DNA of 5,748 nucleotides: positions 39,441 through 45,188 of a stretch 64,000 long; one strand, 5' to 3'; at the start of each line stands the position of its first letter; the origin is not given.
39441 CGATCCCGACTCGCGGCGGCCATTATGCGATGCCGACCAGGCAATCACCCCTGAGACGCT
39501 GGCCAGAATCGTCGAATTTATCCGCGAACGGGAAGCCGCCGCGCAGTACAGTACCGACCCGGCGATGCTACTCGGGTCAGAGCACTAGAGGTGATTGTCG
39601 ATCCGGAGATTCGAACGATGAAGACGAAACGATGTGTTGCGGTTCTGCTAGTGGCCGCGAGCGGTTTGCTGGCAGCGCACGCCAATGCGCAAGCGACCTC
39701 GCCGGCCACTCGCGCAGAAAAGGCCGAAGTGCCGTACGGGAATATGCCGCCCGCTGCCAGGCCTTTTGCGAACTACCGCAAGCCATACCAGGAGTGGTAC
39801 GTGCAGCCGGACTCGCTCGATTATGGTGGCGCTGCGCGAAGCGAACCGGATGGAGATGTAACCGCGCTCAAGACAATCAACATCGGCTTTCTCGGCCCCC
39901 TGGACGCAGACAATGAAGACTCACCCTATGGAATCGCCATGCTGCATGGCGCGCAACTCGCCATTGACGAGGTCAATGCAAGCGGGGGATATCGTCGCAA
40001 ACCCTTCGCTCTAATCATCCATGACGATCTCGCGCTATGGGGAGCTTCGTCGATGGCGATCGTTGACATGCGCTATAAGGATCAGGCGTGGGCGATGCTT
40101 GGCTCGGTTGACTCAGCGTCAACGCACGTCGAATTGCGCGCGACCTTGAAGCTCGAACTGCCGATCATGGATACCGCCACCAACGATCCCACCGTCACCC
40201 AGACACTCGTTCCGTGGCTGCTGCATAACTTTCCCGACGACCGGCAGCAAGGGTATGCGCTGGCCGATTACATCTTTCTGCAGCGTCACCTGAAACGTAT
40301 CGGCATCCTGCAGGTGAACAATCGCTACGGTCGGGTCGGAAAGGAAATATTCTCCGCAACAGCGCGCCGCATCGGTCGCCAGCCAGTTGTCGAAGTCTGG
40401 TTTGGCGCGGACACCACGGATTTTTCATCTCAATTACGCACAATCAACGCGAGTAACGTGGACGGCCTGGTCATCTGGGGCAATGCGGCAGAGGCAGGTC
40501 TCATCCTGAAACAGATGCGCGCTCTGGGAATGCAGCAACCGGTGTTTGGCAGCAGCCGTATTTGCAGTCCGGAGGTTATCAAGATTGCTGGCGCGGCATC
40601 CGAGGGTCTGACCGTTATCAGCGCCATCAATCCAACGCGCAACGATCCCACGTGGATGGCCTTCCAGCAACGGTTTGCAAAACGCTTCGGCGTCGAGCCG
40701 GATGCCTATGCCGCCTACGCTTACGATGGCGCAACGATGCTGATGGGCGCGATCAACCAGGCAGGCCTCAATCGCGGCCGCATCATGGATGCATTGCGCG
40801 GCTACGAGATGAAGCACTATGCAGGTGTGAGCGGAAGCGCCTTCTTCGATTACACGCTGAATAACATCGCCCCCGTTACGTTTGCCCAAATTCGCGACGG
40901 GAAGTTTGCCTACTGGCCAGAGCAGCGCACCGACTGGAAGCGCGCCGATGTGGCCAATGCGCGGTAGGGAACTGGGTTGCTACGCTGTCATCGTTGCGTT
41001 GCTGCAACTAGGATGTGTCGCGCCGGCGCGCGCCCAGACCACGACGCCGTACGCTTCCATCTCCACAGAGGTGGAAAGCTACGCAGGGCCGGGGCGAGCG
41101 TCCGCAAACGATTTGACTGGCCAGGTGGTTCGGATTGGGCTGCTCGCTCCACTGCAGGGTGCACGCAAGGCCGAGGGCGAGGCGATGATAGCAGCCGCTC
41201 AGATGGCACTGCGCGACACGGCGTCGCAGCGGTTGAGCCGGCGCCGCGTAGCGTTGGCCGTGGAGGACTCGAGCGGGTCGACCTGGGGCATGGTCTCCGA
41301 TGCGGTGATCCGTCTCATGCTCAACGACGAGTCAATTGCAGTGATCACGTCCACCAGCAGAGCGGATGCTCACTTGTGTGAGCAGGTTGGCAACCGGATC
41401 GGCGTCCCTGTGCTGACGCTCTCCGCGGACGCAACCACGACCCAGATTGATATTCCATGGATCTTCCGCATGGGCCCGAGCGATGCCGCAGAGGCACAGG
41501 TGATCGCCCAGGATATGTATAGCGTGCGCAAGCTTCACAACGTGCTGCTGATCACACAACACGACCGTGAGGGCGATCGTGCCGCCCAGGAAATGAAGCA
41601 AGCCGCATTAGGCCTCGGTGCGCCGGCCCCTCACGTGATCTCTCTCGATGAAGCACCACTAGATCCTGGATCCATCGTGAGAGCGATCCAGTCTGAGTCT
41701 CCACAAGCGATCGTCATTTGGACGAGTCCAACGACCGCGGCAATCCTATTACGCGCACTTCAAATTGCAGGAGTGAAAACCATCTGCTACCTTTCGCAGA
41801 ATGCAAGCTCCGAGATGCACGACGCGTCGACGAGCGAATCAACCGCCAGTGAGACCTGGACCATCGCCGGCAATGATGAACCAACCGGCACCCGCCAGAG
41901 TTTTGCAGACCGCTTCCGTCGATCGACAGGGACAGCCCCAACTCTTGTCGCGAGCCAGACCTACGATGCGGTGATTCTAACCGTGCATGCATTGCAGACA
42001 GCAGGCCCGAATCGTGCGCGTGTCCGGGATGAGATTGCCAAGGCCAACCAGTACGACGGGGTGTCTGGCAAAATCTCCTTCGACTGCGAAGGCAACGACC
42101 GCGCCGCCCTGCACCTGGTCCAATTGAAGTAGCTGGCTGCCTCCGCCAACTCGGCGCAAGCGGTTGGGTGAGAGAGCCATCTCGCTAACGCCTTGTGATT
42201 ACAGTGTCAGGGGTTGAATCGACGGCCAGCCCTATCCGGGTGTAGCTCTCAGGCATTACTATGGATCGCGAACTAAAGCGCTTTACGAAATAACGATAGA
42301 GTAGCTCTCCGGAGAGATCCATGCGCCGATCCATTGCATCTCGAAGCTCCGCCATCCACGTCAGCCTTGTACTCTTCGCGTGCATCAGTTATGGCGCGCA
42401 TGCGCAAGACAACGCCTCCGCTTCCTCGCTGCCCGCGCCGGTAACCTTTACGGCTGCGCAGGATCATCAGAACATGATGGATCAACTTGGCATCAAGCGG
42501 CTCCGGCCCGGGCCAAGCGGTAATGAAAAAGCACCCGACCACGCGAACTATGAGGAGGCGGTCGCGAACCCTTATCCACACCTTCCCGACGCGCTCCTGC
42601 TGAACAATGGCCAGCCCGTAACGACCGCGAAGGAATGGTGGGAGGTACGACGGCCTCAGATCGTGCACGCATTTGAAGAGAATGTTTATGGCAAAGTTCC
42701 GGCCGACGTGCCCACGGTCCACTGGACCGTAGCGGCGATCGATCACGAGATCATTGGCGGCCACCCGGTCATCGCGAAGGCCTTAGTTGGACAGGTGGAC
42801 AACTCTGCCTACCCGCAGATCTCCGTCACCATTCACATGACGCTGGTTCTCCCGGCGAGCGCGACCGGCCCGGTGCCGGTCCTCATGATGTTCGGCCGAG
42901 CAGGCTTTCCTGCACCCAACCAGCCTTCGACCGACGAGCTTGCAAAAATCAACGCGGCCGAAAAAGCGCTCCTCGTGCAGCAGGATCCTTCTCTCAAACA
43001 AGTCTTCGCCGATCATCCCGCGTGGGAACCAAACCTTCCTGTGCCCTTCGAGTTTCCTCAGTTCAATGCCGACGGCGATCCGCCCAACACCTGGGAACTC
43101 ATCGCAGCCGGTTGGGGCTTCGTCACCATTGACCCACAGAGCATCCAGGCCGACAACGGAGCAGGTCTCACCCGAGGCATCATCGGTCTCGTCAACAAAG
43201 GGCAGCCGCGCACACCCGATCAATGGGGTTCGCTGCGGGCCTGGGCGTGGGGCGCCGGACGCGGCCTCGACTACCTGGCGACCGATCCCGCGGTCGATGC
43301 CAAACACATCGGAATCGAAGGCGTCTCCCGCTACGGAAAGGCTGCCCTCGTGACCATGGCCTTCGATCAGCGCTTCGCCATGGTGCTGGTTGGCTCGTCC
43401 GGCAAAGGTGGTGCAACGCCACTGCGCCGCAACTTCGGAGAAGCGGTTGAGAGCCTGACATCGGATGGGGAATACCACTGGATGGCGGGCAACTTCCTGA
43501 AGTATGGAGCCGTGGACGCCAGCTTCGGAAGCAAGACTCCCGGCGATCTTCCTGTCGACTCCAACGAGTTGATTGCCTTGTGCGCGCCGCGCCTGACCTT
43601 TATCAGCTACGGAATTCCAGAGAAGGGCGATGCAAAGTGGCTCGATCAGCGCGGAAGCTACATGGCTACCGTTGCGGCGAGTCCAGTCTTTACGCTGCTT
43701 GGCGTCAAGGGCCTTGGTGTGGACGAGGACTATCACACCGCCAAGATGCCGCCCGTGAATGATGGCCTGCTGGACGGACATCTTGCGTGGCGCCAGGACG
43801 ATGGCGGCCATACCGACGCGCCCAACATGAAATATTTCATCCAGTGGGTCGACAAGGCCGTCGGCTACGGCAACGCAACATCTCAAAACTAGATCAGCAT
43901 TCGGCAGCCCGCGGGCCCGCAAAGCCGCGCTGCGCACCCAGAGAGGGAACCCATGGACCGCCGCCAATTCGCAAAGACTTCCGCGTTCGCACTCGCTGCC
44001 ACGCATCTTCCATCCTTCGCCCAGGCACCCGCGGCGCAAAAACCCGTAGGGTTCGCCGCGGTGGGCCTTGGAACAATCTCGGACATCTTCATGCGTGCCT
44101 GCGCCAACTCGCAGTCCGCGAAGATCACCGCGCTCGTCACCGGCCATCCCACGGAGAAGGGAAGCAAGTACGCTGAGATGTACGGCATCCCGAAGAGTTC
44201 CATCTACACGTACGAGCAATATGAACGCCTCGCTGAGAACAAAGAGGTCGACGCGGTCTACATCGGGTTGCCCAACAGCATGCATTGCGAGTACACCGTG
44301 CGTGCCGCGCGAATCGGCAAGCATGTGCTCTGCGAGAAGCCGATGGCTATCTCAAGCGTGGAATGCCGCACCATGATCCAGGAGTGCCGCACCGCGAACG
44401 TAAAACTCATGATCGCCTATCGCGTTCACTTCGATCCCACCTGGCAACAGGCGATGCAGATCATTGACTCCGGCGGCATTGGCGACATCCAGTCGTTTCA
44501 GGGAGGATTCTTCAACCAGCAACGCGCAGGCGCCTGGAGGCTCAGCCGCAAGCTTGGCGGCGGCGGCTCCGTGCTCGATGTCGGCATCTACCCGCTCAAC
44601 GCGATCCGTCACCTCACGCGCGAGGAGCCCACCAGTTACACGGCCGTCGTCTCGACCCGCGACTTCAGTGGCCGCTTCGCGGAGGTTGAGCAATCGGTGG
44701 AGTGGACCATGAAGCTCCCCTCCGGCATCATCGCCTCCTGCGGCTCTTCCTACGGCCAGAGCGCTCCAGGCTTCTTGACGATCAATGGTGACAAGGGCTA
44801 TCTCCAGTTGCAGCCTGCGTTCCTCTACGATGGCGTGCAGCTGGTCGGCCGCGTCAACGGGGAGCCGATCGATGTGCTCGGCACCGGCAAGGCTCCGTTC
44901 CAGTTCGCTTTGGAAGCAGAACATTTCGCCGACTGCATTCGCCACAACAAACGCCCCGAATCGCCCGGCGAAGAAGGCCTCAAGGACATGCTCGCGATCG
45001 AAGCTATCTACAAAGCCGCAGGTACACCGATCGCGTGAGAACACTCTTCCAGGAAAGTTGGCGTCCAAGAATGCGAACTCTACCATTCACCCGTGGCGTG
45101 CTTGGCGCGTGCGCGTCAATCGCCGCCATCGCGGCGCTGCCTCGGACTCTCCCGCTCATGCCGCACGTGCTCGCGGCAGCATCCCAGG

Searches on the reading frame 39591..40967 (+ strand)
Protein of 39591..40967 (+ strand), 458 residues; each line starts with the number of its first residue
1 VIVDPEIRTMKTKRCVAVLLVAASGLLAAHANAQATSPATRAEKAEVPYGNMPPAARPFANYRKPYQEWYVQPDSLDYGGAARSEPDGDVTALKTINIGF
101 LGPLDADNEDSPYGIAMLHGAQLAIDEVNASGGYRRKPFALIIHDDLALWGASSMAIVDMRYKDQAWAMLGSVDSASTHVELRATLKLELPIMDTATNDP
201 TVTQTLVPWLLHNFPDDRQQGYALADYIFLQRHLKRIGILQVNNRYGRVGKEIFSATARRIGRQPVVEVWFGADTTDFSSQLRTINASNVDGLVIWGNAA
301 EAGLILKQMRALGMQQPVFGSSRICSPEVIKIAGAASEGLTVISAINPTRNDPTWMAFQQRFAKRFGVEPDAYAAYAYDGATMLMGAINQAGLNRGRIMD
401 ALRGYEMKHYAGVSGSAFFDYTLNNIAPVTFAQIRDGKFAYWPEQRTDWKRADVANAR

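Call 17: search_protein_families(library=pfam, proteins=[window:39591-40967:+], max_evalue=0.001)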
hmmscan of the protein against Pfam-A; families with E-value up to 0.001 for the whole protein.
window:39591-40967:+ (458 aa): 3 families
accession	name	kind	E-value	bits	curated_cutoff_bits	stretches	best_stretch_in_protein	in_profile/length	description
PF13458.12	Peripla_BP_6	-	6.2e-46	158.1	31.7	1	95-437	1-342/343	Periplasmic binding protein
PF01094.35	ANF_receptor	-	1.2e-14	54.6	25.4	1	119-416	4-331/353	Receptor family ligand binding region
PF13433.12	Peripla_BP_5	-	1.2e-06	28.3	27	1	219-412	119-316/363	Periplasmic binding protein domain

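Call 35: search_solved_structures(query=window:39591-40967:+, max_evalue=0.00001)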
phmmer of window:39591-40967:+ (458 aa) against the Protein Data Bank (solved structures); distinct sequences matched with E-value up to 0.00001: 24.
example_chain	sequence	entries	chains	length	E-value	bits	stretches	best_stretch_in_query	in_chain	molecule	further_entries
4gnr_A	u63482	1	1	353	1.9e-27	99.6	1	94-438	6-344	ABC transporter substrate-binding protein-branched chain amino acid transport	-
3td9_A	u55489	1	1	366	1.6e-20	76.8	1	153-437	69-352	Branched chain amino acid ABC transporter, periplasmic amino acid-binding protein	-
4mlc_A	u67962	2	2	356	1.5e-19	73.5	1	118-441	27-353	Extracellular ligand-binding receptor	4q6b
3hut_A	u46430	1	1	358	4.2e-17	65.5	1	99-440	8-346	putative branched-chain amino acid ABC transporter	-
3ipc_A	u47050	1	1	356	1.5e-15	60.4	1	107-441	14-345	ABC transporter, substrate binding protein (Amino acid)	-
3ip5_A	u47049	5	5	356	2.2e-15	59.8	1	107-441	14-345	ABC transporter, substrate binding protein (Amino acid)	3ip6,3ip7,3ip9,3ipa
4n0q_A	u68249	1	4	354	2.8e-15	59.5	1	96-394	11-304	Leu/Ile/Val-binding protein homolog 3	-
1z15_A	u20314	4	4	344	3e-13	52.8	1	111-347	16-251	Leu/Ile/Val-binding protein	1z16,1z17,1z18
4obb_A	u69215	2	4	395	3.9e-13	52.4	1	114-383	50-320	Amino acid/amide ABC transporter substrate-binding protein, HAAT family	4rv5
4nqr_A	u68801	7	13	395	5.4e-13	51.9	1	114-383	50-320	Amino acid/amide ABC transporter substrate-binding protein, HAAT family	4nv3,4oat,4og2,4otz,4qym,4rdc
2liv_A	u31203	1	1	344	1.1e-12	51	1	111-347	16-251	LEUCINE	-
8z0g_A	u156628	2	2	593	1.5e-12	50.5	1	61-347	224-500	Leu/Ile/Val-binding protein,Leu/Ile/Val-binding protein,mNeonGreen | NeIle,Leu/Ile/Val-binding protein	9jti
2lbp_A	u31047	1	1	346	3.1e-12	49.4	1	111-344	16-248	LEUCINE-BINDING PROTEIN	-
1usg_A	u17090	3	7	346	8.7e-12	48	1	112-344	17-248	LEUCINE-SPECIFIC BINDING PROTEIN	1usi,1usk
5ere_A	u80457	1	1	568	2.3e-09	40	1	233-422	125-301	Extracellular ligand-binding receptor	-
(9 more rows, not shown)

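Call 51: search_protein_families(library=ncbifam, proteins=[window:39591-40967:+], max_evalue=0.01)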
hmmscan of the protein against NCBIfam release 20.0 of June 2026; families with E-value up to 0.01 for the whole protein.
window:39591-40967:+ (458 aa): 3 families
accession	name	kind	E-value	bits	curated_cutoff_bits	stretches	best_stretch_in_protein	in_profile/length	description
NF011933.0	PRK15404.1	subfamily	3.9e-20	72.3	477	1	93-404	24-332/370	high-affinity branched-chain amino acid ABC transporter substrate-binding protein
TIGR03407.1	urea_ABC_UrtA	exception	2.9e-08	33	492.75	1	120-417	23-324/361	urea ABC transporter substrate-binding protein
TIGR03669.1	urea_ABC_arch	equivalog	0.0015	17.6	494.8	1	113-321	16-220/375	urea ABC transporter substrate-binding protein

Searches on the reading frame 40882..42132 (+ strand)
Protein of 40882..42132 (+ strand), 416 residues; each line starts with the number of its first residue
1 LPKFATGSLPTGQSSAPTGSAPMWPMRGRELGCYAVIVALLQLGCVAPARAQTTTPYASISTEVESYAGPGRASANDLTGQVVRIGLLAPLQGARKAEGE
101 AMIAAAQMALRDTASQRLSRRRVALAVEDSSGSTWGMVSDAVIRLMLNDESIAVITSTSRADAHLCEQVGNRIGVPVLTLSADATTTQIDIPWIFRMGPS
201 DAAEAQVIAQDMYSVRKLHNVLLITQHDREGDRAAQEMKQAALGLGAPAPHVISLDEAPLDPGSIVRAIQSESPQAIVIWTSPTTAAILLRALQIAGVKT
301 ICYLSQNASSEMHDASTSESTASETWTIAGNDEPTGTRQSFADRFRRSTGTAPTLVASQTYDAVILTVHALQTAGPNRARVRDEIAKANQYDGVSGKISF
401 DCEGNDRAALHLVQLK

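Call 17: search_protein_families(library=pfam, proteins=[window:40882-42132:+], max_evalue=0.001)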
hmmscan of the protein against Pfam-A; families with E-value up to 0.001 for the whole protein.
window:40882-42132:+ (416 aa): 2 families
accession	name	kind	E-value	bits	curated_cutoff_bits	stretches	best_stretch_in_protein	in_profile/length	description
PF13458.12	Peripla_BP_6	-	2e-35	123.5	31.7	1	83-404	2-326/343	Periplasmic binding protein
PF01094.35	ANF_receptor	-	1e-16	61.4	25.4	1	104-415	4-350/353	Receptor family ligand binding region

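Call 51: search_protein_families(library=ncbifam, proteins=[window:40882-42132:+], max_evalue=0.01)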
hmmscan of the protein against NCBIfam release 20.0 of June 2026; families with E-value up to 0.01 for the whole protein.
window:40882-42132:+ (416 aa): 0 families

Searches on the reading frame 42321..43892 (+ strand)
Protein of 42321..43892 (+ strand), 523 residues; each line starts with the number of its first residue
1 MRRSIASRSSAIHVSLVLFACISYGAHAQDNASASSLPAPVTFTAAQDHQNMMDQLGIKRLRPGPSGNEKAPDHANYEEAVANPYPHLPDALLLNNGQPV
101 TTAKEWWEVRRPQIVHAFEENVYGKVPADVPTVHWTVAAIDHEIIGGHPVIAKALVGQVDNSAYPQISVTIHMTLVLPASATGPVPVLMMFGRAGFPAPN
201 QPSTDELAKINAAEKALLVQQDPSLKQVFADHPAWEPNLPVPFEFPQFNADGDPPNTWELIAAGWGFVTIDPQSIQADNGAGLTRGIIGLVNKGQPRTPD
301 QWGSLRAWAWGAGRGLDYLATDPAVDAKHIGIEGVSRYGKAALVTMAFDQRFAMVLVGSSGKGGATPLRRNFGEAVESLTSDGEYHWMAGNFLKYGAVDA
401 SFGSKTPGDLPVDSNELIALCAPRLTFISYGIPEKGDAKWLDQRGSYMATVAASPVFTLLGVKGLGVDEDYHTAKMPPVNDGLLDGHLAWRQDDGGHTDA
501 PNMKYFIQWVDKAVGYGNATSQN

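Call 17: search_protein_families(library=pfam, proteins=[window:42321-43892:+], max_evalue=0.001)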
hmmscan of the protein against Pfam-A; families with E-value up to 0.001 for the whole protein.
window:42321-43892:+ (523 aa): 1 family
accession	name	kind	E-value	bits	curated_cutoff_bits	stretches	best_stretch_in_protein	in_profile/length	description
PF22244.2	GCE_fung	-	1.2e-28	101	27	1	301-461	76-231/231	Glucuronyl esterase, fungi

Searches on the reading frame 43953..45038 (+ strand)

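Call 76: search_protein_families(library=pfam, proteins=[window:43953-45038:+], max_evalue=0.00001)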
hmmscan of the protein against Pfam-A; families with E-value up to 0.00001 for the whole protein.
window:43953-45038:+ (361 aa): 3 families
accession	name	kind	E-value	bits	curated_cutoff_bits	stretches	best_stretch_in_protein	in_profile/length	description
PF22725.1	GFO_IDH_MocA_C3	-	3.7e-22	79.1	27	1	164-284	1-123/124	GFO/IDH/MocA C-terminal domain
PF01408.29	GFO_IDH_MocA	-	8.7e-22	78.5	24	1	34-156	3-120/120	Oxidoreductase family, NAD-binding Rossmann fold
PF02894.22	GFO_IDH_MocA_C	-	7e-16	59.1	22.9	1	171-356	4-210/218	Oxidoreductase family, C-terminal alpha/beta domain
